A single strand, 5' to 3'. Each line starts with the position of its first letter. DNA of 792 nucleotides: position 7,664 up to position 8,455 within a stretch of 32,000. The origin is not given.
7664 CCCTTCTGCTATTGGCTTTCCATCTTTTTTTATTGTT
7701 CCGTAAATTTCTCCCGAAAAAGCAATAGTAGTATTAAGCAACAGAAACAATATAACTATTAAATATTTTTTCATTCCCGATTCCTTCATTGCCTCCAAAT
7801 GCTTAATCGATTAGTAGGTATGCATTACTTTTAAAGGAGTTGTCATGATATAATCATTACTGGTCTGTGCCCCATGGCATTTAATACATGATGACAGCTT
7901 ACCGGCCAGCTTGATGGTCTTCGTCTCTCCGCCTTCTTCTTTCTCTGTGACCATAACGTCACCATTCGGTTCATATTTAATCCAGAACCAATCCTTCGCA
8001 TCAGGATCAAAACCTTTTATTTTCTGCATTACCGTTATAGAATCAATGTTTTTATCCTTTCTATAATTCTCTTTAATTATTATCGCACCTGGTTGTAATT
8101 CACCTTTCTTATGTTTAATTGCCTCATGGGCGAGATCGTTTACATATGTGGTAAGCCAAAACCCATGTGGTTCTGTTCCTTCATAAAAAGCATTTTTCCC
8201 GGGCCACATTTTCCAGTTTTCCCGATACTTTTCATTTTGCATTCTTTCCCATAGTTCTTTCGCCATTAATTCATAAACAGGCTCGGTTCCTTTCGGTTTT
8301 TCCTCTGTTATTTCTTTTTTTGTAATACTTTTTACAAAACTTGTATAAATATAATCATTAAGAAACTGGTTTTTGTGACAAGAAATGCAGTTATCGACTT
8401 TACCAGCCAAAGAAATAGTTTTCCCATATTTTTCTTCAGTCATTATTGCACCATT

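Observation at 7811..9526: Lipid-anchored protein built from three tandem cytochrome-P460/c'-beta-like domains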

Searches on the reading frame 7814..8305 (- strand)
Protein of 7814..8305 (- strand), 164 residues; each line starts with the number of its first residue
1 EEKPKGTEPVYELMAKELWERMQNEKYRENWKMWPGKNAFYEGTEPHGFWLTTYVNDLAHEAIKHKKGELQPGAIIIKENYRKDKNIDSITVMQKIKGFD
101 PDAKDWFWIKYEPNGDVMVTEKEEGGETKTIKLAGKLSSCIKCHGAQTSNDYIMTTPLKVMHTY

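Call 15: search_solved_structures(query=A1, max_evalue=10, show_alignments=5)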
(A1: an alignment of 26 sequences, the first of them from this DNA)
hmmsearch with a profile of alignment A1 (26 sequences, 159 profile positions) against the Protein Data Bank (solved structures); distinct sequences matched with E-value up to 10: 16.
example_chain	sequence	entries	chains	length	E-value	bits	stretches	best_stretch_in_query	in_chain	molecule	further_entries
8gar_A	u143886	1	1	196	0.0036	20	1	133-153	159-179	Cytochrome P460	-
2je2_A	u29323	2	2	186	0.0055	19.5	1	133-153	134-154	CYTOCHROME P460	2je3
7ead_A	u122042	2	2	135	0.012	18.4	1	45-152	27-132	Cytochrome_P460 domain-containing protein | Probable cytochrome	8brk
7s5o_A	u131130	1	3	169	0.014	18.2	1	45-86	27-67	Cytochrome_P460 domain-containing protein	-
3d0j_A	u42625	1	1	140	0.045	16.5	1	73-124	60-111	Uncharacterized protein CA_C3497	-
9hrk_A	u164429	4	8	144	0.056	16.2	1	133-155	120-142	Cytochrome P460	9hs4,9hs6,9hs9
6hiu_B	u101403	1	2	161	0.078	15.7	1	133-155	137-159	Cytochrome P460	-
7v1o_A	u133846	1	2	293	0.6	12.9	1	81-121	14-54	Amine sulfotransferase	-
8bp4_A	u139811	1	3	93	0.96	12.2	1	45-82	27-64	Leucine-rich repeat-containing protein 1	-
8bnb_A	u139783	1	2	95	1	12.1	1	45-82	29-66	Leucine-rich repeat-containing protein 1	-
9htv_A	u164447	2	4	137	1.1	11.9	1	45-151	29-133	Cytochrome c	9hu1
7zqz_A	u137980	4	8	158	1.2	11.9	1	45-151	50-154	Cytochrome c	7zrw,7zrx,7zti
2ozy_A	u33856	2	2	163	1.4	11.7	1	122-147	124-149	Cytochrome c-type protein nrfB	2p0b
6hih_A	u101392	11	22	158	1.7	11.3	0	45-151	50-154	Cytochrome c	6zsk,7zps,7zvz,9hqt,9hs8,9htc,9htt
1jni_A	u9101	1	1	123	1.9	11.2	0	128-143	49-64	DIHEME CYTOCHROME C NAPB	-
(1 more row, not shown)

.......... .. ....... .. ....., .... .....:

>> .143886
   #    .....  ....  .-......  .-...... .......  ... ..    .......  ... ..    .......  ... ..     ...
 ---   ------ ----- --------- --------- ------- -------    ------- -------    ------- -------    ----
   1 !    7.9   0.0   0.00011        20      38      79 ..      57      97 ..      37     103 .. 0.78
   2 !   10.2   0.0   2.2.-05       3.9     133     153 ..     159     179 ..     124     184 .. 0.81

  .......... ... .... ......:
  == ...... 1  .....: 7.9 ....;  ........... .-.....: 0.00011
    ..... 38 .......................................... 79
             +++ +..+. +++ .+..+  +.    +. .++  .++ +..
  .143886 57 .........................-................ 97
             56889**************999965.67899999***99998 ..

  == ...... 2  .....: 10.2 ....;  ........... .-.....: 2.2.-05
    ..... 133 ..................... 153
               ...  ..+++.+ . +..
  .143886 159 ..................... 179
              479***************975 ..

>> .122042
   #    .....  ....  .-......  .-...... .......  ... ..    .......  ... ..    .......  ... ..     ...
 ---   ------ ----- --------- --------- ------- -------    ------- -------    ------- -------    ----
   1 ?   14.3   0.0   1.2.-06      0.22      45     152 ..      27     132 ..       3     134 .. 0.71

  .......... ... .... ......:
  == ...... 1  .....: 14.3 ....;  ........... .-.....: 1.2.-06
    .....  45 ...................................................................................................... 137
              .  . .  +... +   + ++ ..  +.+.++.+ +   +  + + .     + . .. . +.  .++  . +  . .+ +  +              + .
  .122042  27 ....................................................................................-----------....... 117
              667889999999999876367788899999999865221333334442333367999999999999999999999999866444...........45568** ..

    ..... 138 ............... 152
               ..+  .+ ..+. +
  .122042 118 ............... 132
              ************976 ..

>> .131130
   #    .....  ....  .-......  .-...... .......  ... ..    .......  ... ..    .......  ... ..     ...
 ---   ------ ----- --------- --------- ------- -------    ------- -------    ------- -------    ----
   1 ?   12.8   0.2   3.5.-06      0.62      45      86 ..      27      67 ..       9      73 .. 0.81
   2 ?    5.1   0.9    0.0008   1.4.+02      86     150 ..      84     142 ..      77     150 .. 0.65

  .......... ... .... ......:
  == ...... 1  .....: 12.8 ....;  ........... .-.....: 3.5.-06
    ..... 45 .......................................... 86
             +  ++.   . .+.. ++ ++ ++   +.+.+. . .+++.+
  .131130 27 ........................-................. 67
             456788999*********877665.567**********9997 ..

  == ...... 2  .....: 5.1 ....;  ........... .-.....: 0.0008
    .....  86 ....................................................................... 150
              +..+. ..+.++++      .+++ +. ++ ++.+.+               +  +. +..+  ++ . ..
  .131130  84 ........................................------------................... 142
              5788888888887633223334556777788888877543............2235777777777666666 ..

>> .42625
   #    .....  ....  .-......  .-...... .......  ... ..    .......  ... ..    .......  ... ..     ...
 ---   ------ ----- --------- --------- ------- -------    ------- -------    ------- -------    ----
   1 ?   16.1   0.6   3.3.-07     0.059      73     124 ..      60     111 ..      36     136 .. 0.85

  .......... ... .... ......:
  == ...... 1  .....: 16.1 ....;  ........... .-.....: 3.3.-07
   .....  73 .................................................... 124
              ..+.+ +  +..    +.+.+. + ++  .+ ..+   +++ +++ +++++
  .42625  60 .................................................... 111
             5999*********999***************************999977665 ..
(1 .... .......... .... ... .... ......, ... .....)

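Call 24: predict_structure(alignment_id=A1)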
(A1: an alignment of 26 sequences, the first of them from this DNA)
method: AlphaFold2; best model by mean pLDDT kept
length: 164 residues; sequences in the alignment: 26
mean_pLDDT: 83.0   pTM: 0.79
mean pLDDT of the five models: 83.0, 79.2, 78.5, 77.8, 76.0
residues with pLDDT >= 90: 82; 70-90: 53; 50-70: 18; < 50: 11
segments of 3 or more residues with pLDDT < 50: 1-5, 159-164
pLDDT, mean of each block of 10 residues (from residue 1): 56 94 97 94 87 95 83 94 95 91 87 93 84 79 66 54 35
secondary structure, 60 per line:
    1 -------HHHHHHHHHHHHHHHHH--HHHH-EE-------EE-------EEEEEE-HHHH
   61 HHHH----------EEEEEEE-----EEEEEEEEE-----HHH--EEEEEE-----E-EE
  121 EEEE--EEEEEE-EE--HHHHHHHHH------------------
elements in order: H8-24 H27-30 E50-55 H57-64 E75-81 E87-95 E106-111 E119-124 E127-132 H138-146

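Call 26: search_protein_representatives(alignment_id=A1)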
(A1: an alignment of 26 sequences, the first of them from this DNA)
Query: 26 sequences, 159 profile positions. Proteins with E-value up to 0.001 (for the whole library): 2481; up to 1e-10: 834; up to 1e-30: 179. The best 150 are listed.
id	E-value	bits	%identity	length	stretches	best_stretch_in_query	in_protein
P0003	4.0e-217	728.4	-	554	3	3-157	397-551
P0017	1.6e-146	499.0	-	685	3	11-153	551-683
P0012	6.5e-145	493.8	-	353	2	3-157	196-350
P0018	1.0e-93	327.3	-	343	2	10-154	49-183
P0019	1.3e-93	327.1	-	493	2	6-155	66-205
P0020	4.4e-89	312.3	-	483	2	6-156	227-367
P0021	2.7e-87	306.5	-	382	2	10-155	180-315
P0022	1.0e-77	275.4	-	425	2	10-154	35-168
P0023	9.8e-77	272.2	-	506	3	11-153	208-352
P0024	1.8e-69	248.6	-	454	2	10-150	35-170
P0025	6.2e-63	227.3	-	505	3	19-151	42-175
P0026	2.2e-58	212.5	-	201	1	3-157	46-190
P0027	5.2e-57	208.1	-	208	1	6-157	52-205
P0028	9.0e-57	207.3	-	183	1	7-154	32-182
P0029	1.7e-56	206.4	-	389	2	10-152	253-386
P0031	4.0e-56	205.2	-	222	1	4-155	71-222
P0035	2.5e-49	183.1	-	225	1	14-152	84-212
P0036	4.8e-48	179.0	-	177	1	8-154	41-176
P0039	6.6e-46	172.0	-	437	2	12-152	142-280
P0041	7.9e-45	168.5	-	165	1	16-154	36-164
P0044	2.0e-44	167.2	-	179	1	11-153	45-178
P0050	5.8e-43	162.4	-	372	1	12-155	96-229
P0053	1.5e-42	161.1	-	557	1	7-155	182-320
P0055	1.9e-42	160.7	-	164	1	11-155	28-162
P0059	7.1e-42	158.9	-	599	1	9-154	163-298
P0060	7.9e-42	158.7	-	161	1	11-155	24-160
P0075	3.5e-40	153.4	-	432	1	7-155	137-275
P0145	2.4e-34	134.4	-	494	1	12-152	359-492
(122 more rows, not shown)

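Call 27: fold_search(model_id=the predicted structure, library=pdb)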
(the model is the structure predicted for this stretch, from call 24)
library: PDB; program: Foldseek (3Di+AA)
matches with E <= 10: 491; with E <= 0.001: 1
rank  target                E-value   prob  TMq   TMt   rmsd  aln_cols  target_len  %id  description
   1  7ead                  3.6e-04  1.00  0.53  0.63   4.9       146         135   20  Crystal structure of beta-sheet cytochrome c prime from Thermus thermophilus. (released 2022-03-09)
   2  6hiu_A                1.1e-03  1.00  0.54  0.61   6.4       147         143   16  Cytochrome P460 from Methylococcus capsulatus (Bath) (released 2019-03-20)
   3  9hrk_A                1.6e-03  1.00  0.55  0.62   6.2       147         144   16  Cytochrome P460 from Methyloccocus capsulatus in the ferrous state (single crosslink from Lys) (released 2025-09-03)
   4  9hqt_A                2.1e-03  1.00  0.46  0.54   6.0       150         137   20  SFX structure of cytochrome c prime beta from Methylococcus capsulatus (Bath) (released 2025-09-03)
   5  7zqz_A                2.8e-03  1.00  0.48  0.56   7.1       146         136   17  F61V Cytochrome c prime beta from Methylococcus capsulatus (Bath): NO complex (released 2023-05-17)
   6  6hih_A                3.5e-03  1.00  0.49  0.58   5.8       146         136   18  Cytochrome c prime beta from Methylococcus capsulatus (Bath) (released 2019-03-20)
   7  9htv_A                4.8e-03  1.00  0.47  0.55   5.6       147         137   20  McCP in complex with photocaged nitric oxide, 1.44 s, 0.95 microjoule, SSX (released 2025-09-03)
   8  7zs4_A                9.8e-03  0.99  0.47  0.55   6.2       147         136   17  F32V Cytochrome c prime beta from Methylococcus capsulatus (Bath) (released 2023-05-17)
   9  4gsk_Z                3.7e-02  0.25  0.16  0.19  16.1       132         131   12  Crystal structure of an Atg7-Atg10 crosslinked complex (released 2012-11-14)
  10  4ebr_A                3.9e-02  0.18  0.19  0.19  14.0       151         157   12  Crystal structure of Autophagic E2, Atg10 (released 2012-10-03)
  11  4gsk_Y                4.2e-02  0.33  0.19  0.21  15.9       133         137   10  Crystal structure of an Atg7-Atg10 crosslinked complex (released 2012-11-14)
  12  3uid_B                1.8e-01  0.13  0.19  0.19  15.2       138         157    9  Crystal Structure of Protein Ms6760 from Mycobacterium smegmatis (released 2011-11-23)
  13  4mxe_B                2.4e-01  0.30  0.21  0.20  13.9       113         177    9  Human ESCO1 (Eco1/Ctf7 ortholog), acetyltransferase domain in complex with acetyl-CoA (released 2015-04-08)
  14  5ez2_A                2.7e-01  0.16  0.23  0.23  11.2       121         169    9  Sandercyanin Fluorescent Protein (SFP) (released 2016-09-28)
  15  8frl_G                3.4e-01  0.12  0.19  0.11  16.6       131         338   12  Acinetobacter baylyi LptB2FG bound to lipopolysaccharide and a macrocyclic peptide (released 2024-01-03)
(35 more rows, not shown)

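Call 40: search_solved_structures(query=A2, max_evalue=1, show_alignments=5)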
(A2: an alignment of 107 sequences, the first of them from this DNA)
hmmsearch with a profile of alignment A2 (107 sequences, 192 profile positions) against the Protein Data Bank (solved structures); distinct sequences matched with E-value up to 1: 18.
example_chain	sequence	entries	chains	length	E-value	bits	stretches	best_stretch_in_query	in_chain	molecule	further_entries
7ead_A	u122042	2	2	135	1.8e-09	40.5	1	87-181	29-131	Cytochrome_P460 domain-containing protein | Probable cytochrome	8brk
7s5o_A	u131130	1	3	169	1.3e-08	37.7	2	126-182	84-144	Cytochrome_P460 domain-containing protein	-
8gar_A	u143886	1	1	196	5.8e-07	32.3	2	137-182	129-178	Cytochrome P460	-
2je2_A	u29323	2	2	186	7.8e-07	31.9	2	137-182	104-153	CYTOCHROME P460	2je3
9hrk_A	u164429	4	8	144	3.6e-06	29.7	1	93-185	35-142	Cytochrome P460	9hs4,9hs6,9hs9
6hiu_B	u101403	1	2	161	5.1e-06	29.2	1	93-184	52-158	Cytochrome P460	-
7zqz_A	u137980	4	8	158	3.8e-05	26.4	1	84-181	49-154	Cytochrome c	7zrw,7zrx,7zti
9htv_A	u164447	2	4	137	4.4e-05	26.2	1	84-181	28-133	Cytochrome c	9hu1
7zs4_A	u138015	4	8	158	6e-05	25.8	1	84-181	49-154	Cytochrome c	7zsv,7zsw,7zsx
6hih_A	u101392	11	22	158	6.5e-05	25.6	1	84-181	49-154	Cytochrome c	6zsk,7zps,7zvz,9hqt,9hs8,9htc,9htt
6e0y_A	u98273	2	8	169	0.00033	23.3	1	127-182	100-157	Cytochrome P460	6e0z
6e0x_A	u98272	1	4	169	0.00041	23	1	127-182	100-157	Cytochrome P460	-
6amg_A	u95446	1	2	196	0.00045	22.9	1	127-182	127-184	Cytochrome P460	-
6e17_A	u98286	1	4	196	0.00059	22.5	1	127-182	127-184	Cytochrome P460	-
6w6n_A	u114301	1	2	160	0.0045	19.6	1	127-182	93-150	Cytochrome P460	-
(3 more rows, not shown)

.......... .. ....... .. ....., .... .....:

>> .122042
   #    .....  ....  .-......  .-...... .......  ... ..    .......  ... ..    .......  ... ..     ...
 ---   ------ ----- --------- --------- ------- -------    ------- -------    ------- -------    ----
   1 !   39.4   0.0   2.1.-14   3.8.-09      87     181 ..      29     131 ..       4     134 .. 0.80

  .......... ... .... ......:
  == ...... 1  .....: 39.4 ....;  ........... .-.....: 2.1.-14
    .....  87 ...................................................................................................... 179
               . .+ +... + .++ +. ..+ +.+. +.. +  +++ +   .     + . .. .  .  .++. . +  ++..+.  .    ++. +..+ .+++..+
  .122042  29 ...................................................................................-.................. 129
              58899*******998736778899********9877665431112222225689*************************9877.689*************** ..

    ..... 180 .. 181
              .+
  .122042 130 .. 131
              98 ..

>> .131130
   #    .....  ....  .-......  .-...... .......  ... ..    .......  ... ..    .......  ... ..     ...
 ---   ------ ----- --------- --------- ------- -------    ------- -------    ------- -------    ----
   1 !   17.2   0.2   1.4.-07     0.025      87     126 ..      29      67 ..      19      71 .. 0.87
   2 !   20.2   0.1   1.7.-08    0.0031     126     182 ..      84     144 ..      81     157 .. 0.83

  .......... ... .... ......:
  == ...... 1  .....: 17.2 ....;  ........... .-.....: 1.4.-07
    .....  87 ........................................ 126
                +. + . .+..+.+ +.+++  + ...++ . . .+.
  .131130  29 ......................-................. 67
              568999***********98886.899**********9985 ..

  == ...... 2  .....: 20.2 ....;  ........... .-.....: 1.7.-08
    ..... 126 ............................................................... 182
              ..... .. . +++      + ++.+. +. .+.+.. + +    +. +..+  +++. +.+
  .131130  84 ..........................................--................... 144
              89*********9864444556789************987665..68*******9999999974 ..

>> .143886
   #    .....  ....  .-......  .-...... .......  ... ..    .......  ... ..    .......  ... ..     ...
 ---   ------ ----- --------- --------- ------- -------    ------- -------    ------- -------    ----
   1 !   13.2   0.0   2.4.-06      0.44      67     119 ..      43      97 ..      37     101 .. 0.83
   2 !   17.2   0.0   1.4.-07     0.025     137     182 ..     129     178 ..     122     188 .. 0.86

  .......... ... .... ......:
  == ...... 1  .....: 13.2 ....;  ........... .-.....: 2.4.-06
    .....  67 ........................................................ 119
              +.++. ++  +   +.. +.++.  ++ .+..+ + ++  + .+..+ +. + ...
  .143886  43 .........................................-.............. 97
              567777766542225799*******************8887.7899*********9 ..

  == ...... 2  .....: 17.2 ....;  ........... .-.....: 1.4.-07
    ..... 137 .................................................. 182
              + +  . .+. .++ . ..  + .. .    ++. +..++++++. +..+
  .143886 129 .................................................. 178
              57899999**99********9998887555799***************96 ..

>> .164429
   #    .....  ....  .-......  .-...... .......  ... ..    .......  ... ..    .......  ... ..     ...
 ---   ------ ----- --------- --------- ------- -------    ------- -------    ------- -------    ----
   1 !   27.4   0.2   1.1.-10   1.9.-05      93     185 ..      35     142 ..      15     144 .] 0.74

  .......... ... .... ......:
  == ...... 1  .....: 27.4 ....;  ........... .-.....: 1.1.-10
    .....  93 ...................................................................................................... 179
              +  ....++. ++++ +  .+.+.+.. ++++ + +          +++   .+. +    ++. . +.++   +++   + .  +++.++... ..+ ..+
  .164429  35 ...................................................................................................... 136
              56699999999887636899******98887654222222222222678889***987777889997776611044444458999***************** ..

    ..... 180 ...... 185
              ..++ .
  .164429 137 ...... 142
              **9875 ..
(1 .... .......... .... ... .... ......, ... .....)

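Call 74: list_cluster_members(proteins=[P0018, P0019, P0020, P0031, P0035, P0036, P0041, P0044, P0055, P0060])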
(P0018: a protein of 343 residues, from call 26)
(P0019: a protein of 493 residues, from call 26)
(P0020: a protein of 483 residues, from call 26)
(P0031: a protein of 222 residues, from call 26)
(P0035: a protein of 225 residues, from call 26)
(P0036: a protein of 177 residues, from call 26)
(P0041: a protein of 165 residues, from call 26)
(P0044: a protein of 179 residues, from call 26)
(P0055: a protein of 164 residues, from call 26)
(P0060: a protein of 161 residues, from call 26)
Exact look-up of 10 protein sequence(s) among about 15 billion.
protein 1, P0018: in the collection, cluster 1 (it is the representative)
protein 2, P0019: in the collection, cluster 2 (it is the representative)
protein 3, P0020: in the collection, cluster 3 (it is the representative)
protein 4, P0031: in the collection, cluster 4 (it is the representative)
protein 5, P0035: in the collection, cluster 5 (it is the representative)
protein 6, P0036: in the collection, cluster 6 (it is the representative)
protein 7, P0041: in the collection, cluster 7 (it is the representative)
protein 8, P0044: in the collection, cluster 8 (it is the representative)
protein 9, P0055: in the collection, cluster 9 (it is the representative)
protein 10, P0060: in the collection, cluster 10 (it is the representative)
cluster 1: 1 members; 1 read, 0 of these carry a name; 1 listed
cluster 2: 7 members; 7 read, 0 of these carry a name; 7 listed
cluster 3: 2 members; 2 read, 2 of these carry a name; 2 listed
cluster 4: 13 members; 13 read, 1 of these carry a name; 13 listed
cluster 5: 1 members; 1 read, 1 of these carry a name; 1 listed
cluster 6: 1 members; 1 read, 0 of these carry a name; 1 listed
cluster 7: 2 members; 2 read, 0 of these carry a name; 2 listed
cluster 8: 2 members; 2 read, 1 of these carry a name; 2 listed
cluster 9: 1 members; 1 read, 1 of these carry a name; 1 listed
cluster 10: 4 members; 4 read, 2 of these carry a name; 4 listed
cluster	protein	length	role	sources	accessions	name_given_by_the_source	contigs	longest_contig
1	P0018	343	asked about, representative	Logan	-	-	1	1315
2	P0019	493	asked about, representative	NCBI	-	-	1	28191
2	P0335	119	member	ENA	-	-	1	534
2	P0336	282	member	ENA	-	-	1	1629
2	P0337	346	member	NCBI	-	-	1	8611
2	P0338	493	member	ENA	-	-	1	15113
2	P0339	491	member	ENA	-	-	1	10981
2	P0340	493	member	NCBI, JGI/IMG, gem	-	-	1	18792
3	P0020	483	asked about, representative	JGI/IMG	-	plastocyanin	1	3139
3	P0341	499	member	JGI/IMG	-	plastocyanin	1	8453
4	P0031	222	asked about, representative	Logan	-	-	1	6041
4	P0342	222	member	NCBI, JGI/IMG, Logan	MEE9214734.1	MAG: cytochrome P460 family protein [Thermodesulfobacteriota bacterium]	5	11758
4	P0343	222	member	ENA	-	-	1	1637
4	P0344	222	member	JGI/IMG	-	-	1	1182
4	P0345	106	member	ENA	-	-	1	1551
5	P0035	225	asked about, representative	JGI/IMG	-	hypothetical protein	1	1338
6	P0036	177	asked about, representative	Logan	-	-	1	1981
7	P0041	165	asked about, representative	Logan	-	-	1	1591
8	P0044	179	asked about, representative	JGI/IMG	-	hypothetical protein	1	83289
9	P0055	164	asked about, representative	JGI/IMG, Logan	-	hypothetical protein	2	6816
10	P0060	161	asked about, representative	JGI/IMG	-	hypothetical protein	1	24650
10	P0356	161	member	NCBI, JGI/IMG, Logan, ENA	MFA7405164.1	MAG: cytochrome P460 family protein [Pelobacteraceae bacterium]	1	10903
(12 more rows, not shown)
